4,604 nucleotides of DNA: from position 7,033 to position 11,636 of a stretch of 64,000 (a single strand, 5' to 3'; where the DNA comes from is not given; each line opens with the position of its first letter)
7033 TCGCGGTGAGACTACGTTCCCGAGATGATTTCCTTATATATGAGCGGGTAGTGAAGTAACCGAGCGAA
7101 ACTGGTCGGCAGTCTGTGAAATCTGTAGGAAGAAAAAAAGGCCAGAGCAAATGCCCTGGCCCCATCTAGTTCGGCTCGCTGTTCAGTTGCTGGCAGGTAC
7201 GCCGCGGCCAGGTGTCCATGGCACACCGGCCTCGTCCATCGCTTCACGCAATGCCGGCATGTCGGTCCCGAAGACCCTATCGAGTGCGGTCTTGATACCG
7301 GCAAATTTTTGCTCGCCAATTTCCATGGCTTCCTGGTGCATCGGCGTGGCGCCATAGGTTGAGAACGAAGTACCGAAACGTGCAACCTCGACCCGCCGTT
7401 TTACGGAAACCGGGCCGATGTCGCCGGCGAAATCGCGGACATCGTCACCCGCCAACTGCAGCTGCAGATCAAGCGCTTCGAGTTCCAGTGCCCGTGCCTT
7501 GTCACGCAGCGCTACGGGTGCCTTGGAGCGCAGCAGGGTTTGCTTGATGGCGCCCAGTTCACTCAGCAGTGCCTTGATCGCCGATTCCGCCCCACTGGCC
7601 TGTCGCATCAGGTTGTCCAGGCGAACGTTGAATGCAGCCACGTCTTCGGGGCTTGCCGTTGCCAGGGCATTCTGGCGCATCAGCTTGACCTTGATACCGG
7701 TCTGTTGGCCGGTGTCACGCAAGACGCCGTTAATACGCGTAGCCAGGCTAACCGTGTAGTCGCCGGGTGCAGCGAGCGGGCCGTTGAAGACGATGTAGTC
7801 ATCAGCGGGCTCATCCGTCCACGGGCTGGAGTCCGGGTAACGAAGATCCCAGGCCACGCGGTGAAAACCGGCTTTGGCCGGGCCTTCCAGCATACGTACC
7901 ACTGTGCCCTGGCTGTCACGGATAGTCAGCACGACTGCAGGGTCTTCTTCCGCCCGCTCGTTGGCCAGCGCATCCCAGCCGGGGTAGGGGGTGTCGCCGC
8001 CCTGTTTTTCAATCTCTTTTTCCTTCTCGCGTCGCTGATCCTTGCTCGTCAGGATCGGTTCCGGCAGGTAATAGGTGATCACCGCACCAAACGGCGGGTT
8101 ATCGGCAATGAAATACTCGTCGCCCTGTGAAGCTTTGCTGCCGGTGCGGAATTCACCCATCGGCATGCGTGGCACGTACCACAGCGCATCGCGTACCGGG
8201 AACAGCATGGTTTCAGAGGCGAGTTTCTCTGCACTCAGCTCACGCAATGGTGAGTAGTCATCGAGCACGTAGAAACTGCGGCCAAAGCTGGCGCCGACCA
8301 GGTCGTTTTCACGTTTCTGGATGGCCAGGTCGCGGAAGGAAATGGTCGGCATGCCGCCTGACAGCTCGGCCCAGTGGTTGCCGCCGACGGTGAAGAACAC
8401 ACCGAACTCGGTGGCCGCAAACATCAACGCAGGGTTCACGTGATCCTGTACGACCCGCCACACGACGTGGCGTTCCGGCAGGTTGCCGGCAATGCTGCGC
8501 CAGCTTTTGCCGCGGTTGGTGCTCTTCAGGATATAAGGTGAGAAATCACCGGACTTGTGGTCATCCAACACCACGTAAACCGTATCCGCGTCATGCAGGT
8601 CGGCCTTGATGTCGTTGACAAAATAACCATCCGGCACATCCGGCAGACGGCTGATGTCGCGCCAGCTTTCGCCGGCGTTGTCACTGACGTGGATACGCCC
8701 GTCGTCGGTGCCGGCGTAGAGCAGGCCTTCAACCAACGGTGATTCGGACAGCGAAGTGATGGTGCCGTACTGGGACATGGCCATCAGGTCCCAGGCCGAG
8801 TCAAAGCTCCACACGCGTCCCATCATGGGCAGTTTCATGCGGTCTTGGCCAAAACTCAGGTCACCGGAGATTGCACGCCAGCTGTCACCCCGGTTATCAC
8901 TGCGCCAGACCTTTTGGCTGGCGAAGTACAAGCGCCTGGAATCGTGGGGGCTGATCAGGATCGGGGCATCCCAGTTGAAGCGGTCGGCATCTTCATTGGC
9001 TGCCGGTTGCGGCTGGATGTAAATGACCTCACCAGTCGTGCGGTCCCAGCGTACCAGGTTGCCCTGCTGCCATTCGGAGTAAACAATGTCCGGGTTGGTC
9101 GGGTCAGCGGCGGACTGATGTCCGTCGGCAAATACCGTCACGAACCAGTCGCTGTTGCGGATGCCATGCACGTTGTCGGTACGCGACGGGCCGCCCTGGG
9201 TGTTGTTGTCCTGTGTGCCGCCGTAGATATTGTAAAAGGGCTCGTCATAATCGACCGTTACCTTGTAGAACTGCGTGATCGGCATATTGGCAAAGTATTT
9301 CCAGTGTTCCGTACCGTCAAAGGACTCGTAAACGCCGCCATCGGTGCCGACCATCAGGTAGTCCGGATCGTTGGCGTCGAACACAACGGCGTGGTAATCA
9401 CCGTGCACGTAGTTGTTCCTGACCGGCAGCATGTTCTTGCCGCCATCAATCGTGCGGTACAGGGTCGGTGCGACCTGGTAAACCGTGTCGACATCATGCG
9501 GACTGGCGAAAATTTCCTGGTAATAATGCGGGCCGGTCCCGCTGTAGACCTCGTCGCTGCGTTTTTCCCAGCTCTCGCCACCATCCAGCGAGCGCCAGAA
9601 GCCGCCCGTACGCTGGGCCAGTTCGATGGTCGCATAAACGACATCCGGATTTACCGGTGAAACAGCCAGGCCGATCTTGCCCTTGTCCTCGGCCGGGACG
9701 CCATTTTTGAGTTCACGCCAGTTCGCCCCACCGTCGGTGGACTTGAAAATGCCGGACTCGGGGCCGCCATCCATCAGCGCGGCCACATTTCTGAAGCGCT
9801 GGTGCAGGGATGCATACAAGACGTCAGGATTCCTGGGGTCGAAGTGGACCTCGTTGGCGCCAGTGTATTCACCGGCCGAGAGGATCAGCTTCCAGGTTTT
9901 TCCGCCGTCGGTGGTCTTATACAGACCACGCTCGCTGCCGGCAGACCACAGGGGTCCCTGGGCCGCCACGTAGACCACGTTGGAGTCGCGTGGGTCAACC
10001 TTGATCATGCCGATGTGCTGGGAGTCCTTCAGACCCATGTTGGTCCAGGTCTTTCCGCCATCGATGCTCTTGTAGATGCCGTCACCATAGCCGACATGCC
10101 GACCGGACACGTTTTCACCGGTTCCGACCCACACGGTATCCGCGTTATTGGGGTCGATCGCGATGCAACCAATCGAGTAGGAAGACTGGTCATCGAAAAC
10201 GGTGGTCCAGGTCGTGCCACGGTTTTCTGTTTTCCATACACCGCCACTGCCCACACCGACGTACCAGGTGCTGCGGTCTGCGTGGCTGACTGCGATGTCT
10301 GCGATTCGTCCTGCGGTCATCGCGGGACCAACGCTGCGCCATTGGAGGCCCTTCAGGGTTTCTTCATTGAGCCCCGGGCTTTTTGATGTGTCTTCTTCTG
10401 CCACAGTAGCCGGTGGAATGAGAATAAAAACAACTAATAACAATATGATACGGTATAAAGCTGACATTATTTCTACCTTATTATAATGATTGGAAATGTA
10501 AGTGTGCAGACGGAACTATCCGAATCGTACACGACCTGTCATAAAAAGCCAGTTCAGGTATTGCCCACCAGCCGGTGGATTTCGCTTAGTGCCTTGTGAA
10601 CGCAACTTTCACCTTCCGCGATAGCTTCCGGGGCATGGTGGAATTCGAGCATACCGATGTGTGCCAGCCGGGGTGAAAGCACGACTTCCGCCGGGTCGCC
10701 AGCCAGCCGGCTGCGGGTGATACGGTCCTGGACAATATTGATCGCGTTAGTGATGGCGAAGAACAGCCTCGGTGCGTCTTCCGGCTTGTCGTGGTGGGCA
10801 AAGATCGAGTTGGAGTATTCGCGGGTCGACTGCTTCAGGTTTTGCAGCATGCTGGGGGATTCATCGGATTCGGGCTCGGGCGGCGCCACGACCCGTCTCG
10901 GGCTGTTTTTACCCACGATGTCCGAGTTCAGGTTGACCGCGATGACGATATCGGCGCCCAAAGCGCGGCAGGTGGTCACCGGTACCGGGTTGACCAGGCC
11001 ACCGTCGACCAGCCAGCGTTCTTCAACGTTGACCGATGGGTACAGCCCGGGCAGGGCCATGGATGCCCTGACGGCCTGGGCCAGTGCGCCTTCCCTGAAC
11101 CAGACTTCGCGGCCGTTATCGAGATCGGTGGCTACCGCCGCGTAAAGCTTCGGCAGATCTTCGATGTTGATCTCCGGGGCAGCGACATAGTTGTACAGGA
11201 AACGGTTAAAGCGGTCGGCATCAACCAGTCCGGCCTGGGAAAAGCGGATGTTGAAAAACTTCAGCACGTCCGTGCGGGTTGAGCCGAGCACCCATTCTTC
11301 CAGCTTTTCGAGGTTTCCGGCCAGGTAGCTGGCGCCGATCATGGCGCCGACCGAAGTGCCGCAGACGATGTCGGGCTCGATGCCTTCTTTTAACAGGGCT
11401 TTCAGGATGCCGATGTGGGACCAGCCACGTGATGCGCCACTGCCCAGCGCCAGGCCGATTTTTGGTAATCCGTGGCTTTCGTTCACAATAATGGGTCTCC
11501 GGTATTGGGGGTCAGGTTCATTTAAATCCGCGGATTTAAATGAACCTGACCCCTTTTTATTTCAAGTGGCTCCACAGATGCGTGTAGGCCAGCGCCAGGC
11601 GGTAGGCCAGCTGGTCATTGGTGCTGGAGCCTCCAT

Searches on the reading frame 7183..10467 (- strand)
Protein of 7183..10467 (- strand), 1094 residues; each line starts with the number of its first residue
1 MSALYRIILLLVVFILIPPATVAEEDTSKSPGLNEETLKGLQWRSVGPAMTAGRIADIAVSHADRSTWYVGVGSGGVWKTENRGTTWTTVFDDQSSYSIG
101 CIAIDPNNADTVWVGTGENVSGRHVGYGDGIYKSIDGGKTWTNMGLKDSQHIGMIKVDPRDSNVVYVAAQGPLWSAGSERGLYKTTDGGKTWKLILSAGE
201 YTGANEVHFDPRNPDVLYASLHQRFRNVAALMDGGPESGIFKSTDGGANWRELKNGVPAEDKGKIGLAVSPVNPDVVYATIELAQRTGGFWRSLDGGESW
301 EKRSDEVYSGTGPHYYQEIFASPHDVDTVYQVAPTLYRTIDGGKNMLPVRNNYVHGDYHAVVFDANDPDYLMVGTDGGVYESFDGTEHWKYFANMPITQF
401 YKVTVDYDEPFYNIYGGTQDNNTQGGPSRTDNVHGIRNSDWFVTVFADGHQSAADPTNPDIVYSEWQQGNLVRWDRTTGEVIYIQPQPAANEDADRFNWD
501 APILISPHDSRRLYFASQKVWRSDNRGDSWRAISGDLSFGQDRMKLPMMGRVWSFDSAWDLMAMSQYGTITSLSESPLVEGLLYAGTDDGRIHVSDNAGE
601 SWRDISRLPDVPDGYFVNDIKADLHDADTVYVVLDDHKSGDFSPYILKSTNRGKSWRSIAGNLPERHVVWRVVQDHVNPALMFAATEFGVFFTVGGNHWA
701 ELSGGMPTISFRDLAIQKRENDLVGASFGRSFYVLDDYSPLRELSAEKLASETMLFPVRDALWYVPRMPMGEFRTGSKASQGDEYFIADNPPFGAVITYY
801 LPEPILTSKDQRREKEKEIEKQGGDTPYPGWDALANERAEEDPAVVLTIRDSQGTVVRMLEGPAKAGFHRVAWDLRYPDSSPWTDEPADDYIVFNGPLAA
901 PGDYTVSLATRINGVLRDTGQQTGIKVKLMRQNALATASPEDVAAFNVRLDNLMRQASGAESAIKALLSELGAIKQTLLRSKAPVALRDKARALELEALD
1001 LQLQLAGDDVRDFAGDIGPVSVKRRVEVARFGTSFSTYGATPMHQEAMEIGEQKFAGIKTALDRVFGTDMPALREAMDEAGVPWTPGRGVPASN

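Call 30: search_protein_families(library=pfam, proteins=[window:7183-10467:-], max_evalue=0.00001)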
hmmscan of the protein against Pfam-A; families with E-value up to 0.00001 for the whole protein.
window:7183-10467:- (1094 aa): 2 families
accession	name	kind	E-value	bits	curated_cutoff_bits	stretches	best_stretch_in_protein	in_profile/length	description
PF15902.12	Sortilin-Vps10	-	6.1e-28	98.2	33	1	131-257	3-116/446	Sortilin, neurotensin receptor 3,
PF02012.26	BNR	-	1e-07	31.3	27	0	183-194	1-12/12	BNR/Asp-box repeat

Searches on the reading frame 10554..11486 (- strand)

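Call 30: search_protein_families(library=pfam, proteins=[window:10554-11486:-], max_evalue=0.00001)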
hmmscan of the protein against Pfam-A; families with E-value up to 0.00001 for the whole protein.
window:10554-11486:- (310 aa): 1 family
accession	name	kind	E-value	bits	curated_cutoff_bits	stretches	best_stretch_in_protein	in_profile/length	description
PF01734.28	Patatin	-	2.8e-29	103.1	27.7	1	12-171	1-188/191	Patatin-like phospholipase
